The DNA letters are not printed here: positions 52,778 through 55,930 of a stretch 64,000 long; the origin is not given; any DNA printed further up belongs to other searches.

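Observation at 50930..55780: Low-GC three-gene island: C45/acyltransferase-like Ntn hydrolase, aldo/keto reductase, and an NRPS-like A-T-R reductase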

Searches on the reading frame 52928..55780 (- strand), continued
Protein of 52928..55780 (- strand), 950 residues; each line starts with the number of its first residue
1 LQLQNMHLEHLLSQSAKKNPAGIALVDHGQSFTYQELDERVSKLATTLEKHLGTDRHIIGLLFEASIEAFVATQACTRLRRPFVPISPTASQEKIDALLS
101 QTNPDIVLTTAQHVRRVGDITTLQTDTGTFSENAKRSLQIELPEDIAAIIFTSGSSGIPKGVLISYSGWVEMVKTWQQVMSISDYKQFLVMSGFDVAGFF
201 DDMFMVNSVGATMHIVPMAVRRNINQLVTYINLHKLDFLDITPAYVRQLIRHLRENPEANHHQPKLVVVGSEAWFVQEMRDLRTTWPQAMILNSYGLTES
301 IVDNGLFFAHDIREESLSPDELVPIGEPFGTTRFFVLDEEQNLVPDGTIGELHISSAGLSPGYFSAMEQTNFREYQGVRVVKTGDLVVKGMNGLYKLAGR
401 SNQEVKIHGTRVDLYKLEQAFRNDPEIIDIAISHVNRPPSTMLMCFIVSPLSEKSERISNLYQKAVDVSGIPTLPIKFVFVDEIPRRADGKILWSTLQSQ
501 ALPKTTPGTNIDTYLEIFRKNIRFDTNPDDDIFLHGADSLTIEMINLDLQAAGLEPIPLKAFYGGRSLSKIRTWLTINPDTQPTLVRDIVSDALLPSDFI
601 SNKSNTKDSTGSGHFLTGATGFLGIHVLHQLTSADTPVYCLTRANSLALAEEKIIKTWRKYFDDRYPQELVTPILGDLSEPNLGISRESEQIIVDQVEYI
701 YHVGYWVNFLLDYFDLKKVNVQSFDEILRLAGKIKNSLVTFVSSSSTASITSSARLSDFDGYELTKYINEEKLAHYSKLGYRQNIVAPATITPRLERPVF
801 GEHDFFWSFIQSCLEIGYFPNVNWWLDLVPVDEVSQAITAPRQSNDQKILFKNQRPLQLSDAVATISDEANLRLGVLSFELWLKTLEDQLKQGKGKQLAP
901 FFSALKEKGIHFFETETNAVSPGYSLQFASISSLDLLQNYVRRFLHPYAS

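Call 20: search_solved_structures(query=window:52931-55765:-, max_evalue=1e-10, show_alignments=2)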
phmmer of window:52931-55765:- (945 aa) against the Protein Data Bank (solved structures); distinct sequences matched with E-value up to 1e-10: 95 (the best 60 are shown).
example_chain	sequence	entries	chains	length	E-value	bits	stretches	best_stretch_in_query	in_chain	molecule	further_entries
6mfy_A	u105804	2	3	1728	2.2e-75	257.4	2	5-447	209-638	Linear gramicidin synthase subunit A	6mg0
9be3_A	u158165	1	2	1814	2.3e-75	257.3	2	5-447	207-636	Linear gramicidin synthase subunit A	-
6mfz_A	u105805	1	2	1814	2.3e-75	257.3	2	5-447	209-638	Linear gramicidin synthase subunit A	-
9meh_A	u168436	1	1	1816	2.3e-75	257.3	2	5-447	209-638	Linear gramicidin synthase subunit A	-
9be4_A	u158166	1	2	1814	2.5e-75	257.2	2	5-446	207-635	Linear gramicidin synthase subunit A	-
8xjz_C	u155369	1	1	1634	3.2e-65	223.8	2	10-444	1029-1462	Peptide synthetase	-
9bfd_B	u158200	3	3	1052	3.2e-44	154.3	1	4-490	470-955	Tyrocidine synthase 2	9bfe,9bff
6ulz_A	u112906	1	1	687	1.8e-40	141.9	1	5-446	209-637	Linear gramicidin synthase subunit A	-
5es6_A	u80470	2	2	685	8.4e-40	139.6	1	5-446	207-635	Linear gramicidin synthase subunit A | Linear gramicidin synthetase subunit A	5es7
5es5_A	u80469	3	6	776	9.7e-40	139.4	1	5-487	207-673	Linear gramicidin synthetase subunit A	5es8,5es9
6mfx_A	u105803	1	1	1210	1.6e-39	138.7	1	5-487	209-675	Linear gramicidin synthase subunit A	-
6mfw_A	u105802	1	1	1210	2.3e-39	138.2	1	5-487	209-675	Linear gramicidin synthase subunit A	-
2vsq_A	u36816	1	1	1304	4.3e-39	137.3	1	7-488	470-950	SURFACTIN SYNTHETASE SUBUNIT 3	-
1amu_A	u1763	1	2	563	2.7e-37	131.3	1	5-492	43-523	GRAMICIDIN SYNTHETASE 1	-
8hlk_A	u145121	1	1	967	3.7e-37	130.9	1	3-487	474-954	Microcystin synthetase B (Fragment)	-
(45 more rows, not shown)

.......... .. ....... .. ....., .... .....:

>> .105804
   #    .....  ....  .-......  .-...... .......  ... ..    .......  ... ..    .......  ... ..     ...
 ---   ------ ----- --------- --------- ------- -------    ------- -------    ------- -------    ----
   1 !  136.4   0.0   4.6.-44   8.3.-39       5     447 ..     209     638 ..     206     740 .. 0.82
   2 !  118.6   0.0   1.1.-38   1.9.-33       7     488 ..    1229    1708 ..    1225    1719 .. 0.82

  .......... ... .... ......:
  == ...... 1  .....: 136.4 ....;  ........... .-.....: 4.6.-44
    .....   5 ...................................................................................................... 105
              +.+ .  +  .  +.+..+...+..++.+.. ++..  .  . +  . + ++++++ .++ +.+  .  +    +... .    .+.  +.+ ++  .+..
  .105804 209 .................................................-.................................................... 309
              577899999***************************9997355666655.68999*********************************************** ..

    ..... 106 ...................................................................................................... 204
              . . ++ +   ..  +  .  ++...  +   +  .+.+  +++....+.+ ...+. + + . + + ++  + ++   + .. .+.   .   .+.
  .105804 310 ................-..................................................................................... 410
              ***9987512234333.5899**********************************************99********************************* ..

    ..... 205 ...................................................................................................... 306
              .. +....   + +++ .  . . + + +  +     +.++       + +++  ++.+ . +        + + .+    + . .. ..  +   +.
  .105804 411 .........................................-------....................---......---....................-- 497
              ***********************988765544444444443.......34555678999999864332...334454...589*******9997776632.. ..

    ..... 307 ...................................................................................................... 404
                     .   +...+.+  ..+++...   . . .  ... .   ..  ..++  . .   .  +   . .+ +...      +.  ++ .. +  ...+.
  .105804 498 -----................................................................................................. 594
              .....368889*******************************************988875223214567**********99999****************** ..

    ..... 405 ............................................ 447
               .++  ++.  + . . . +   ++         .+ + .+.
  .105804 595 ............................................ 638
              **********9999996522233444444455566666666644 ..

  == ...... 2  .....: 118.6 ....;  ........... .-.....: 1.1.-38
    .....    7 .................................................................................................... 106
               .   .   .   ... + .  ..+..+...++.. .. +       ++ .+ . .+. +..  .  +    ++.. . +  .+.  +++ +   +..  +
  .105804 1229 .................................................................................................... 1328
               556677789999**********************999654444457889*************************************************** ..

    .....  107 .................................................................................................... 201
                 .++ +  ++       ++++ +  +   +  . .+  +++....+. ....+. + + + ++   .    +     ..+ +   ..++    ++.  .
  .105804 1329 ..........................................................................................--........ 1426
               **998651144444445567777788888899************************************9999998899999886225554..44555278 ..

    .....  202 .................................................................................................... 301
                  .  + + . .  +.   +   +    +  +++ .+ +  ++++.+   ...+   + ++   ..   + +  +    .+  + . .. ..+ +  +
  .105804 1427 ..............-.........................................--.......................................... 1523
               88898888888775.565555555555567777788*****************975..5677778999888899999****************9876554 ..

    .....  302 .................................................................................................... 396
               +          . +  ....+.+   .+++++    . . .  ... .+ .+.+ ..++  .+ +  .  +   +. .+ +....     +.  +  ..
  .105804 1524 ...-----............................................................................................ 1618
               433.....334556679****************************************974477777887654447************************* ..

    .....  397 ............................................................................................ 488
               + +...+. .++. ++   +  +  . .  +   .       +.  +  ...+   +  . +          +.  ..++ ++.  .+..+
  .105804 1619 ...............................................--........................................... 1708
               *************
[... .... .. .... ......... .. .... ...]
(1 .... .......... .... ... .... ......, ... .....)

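Call 22: find_related_loci(query=A1, collection=metagenome_contigs, flank=10000)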
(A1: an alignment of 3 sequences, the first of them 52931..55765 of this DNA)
Query A1 (945 aa) in metagenome_contigs; peptide patterns used: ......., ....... (x = any residue, [..] = any of these).
465 stretches matched a pattern; 4 encode a relative of the query (tblastn E <= 1e-3); 4 distinct loci.
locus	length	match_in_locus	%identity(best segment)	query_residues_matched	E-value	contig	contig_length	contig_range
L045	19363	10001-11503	25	9-487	9e-23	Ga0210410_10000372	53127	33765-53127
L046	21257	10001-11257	22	1-427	2e-17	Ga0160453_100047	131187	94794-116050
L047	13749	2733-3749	21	141-487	3e-9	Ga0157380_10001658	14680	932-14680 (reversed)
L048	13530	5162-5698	27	5-161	6e-8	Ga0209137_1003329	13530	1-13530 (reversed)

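Call 49: search_protein_representatives(alignment_id=A1)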
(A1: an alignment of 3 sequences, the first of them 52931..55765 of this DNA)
Query: 3 sequences, 958 profile positions. Proteins with E-value up to 0.001 (for the whole library): 185776; up to 1e-10: 125758; up to 1e-30: 61736. The best 150 are listed.
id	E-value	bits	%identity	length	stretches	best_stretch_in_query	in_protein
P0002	0.0e+00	1914.6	-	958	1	1-957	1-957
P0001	0.0e+00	1756.9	-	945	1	1-956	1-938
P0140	0.0e+00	1113.9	-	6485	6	4-582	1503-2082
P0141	0.0e+00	1110.3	-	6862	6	3-582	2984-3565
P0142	0.0e+00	1109.0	-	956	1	1-957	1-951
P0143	0.0e+00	1096.2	-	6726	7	3-594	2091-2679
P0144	0.0e+00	1094.0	-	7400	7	4-497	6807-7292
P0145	0.0e+00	1058.2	-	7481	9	10-579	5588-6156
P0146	0.0e+00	1038.2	-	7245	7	5-918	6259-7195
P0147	0.0e+00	1033.6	-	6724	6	5-579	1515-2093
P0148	0.0e+00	1015.1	-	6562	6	3-609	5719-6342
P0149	9.6e-298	1006.8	-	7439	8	9-575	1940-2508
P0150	1.6e-297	1006.1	-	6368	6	10-554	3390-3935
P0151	9.2e-295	996.9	-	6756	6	8-597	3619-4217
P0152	1.0e-294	996.8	-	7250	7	5-581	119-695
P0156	1.4e-289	979.8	-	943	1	1-956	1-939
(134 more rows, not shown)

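Call 52: find_encoding_contigs(protein=P0142, flank=10000, max_places=3)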
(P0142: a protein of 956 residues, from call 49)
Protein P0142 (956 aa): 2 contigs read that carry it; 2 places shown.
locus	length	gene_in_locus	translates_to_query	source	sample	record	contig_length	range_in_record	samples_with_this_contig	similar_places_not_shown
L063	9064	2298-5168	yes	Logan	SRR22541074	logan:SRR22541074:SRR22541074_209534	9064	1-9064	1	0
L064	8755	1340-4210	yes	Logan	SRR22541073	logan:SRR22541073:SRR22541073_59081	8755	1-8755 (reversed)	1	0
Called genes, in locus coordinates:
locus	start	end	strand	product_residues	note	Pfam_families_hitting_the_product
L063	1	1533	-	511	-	?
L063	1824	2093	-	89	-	PF00312:Ribosomal_S15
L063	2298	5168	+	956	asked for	PF00501:AMP-binding, PF00550:PP-binding (weak), PF01370:Epimerase, PF07993:NAD_binding_4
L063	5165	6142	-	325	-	PF00248:Aldo_ket_red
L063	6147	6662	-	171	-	PF00583:Acetyltransf_1, PF13673:Acetyltransf_10 (weak), PF13508:Acetyltransf_7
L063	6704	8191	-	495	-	PF00009:GTP_EFTU, PF00071:Ras (weak), PF01926:MMR_HSR1, PF22042:EF-G_D2, PF03144:GTP_EFTU_D2 (faint), PF11987:IF-2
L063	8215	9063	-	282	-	?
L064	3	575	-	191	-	?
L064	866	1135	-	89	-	PF00312:Ribosomal_S15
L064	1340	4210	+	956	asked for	PF00501:AMP-binding, PF00550:PP-binding (weak), PF01370:Epimerase, PF07993:NAD_binding_4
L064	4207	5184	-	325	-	PF00248:Aldo_ket_red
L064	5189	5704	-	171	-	PF00583:Acetyltransf_1, PF13673:Acetyltransf_10 (weak), PF13508:Acetyltransf_7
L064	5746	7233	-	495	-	PF00009:GTP_EFTU, PF00071:Ras (weak), PF01926:MMR_HSR1, PF22042:EF-G_D2, PF03144:GTP_EFTU_D2 (faint), PF11987:IF-2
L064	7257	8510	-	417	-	PF08529:NusA_N, PF13184:KH_NusA_1st, PF26594:KH_NusA_2nd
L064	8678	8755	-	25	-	?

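Call 53: find_encoding_contigs(protein=P0156, flank=10000, max_places=3)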
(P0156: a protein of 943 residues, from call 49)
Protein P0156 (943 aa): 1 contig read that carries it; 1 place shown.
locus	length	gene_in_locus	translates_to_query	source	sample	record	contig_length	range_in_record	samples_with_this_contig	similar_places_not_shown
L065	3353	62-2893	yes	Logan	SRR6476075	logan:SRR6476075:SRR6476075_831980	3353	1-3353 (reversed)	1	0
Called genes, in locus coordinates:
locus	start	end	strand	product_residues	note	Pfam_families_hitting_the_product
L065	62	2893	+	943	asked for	PF00501:AMP-binding, PF00550:PP-binding (faint), PF01370:Epimerase, PF07993:NAD_binding_4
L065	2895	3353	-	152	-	?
